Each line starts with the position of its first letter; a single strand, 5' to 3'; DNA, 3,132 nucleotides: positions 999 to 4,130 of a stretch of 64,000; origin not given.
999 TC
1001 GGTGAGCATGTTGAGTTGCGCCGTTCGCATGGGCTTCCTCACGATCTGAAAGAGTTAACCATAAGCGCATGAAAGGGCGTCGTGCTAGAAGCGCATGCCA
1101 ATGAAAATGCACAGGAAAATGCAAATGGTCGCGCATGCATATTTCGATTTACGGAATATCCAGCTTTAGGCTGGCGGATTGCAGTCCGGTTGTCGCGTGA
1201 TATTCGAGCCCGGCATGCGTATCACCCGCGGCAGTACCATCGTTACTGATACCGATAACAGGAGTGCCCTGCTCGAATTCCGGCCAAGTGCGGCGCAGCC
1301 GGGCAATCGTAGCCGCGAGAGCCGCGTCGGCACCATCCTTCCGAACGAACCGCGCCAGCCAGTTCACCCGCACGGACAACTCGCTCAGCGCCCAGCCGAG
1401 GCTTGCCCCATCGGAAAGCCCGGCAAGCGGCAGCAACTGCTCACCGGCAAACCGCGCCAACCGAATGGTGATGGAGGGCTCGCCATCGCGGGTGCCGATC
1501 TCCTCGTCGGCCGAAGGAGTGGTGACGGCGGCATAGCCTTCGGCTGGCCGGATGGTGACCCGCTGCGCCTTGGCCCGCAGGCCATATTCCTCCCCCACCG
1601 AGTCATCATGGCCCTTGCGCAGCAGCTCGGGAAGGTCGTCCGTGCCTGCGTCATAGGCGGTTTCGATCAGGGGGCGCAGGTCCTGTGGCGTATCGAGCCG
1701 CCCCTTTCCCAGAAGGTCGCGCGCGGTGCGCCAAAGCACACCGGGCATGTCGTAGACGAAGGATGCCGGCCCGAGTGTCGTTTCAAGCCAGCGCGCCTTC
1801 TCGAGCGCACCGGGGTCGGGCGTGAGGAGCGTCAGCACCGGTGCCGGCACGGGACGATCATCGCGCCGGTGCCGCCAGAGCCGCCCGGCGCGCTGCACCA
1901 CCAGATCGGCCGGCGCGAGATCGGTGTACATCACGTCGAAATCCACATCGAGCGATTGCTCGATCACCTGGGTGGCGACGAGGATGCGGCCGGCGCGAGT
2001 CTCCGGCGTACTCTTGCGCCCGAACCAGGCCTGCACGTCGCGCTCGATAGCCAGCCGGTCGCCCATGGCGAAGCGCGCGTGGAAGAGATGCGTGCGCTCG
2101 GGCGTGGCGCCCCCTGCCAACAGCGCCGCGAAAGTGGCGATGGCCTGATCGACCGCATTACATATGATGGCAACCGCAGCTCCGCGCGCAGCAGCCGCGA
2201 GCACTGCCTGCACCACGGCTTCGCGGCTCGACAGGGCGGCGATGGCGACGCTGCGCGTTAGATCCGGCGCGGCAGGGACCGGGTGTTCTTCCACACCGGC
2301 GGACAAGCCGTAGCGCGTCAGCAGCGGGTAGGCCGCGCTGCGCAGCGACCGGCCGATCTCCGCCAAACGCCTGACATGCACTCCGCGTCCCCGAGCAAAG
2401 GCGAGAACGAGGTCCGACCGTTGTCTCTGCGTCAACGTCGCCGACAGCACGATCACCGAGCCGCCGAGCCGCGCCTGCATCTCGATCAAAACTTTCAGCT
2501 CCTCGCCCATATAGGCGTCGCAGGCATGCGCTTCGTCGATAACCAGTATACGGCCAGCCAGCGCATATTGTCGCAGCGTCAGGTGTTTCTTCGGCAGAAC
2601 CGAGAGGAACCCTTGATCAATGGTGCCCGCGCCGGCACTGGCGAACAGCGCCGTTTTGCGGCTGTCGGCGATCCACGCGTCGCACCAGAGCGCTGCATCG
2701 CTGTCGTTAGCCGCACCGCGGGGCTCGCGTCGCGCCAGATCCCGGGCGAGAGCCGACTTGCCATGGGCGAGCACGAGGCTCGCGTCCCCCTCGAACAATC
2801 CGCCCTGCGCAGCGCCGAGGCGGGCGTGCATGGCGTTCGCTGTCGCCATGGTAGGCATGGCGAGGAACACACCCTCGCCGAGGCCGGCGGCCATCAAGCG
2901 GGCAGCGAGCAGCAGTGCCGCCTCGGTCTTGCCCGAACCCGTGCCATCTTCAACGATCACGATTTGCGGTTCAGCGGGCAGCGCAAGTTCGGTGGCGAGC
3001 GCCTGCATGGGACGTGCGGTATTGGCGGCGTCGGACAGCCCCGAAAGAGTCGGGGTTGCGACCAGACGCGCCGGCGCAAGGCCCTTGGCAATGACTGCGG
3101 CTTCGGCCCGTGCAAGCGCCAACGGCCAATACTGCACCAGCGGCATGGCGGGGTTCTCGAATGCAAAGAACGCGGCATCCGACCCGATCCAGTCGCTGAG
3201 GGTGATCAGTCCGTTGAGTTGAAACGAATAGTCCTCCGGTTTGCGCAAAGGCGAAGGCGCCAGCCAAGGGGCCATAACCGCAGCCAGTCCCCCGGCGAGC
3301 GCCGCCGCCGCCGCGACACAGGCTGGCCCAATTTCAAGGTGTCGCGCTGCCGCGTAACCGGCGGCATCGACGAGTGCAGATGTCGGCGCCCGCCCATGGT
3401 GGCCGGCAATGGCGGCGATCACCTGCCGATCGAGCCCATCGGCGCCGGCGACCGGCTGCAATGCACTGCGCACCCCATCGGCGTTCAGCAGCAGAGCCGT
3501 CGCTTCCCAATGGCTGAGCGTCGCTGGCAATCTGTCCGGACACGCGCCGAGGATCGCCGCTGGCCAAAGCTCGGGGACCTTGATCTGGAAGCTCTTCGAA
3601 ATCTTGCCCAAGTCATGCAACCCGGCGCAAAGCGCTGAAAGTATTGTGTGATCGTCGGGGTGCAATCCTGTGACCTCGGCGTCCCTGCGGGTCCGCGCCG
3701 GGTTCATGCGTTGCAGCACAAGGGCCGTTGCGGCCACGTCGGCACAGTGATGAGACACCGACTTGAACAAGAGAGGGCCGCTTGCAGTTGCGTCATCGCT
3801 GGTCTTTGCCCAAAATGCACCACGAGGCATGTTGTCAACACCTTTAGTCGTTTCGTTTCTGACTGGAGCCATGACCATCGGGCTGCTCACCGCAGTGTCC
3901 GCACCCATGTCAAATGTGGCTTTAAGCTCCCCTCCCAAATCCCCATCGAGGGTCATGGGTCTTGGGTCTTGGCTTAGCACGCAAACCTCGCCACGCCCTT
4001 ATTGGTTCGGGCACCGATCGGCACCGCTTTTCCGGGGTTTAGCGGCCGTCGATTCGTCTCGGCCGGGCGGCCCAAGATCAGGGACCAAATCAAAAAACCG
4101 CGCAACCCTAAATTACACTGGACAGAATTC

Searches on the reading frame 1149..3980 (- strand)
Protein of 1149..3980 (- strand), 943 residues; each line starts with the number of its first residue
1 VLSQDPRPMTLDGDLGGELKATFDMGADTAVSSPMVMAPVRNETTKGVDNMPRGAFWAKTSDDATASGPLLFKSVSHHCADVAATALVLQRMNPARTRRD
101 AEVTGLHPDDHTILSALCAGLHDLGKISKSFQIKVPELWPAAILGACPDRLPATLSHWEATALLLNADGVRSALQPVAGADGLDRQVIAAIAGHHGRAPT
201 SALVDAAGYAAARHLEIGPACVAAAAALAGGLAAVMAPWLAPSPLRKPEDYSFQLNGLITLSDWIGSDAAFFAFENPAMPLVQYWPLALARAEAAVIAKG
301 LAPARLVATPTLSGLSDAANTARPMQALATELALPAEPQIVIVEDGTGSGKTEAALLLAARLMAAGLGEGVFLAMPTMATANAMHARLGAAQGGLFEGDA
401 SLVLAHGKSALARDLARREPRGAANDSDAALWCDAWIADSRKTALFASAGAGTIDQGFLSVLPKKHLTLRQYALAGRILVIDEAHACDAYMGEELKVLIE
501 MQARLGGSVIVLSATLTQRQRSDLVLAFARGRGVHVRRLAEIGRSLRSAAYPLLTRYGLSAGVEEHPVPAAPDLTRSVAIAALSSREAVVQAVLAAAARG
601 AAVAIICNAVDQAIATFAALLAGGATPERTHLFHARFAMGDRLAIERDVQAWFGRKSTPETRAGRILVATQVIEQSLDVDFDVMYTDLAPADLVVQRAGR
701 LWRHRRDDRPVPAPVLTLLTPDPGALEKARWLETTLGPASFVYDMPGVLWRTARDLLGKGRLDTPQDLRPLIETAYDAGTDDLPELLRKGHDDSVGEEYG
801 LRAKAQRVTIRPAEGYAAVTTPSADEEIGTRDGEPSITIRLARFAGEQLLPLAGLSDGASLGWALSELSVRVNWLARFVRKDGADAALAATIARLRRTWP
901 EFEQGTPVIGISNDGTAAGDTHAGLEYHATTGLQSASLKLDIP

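Call 94: search_protein_families(library=pfam, proteins=[window:1149-3980:-], max_evalue=0.001)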
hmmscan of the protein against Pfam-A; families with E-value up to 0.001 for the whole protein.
window:1149-3980:- (943 aa): 3 families
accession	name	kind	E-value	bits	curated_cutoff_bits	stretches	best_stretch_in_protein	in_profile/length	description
PF22590.2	Cas3-like_C_2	-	3.2e-34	117.8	27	1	600-706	2-106/106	CRISPR-associated nuclease/helicase Cas3, C-terminal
PF18019.7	Cas3_HD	-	9.6e-31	107.9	23.1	1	57-272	1-207/207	Cas3, HD domain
PF00270.35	DEAD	-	1.2e-09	38.6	26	1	323-390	1-67/167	DEAD/DEAH box helicase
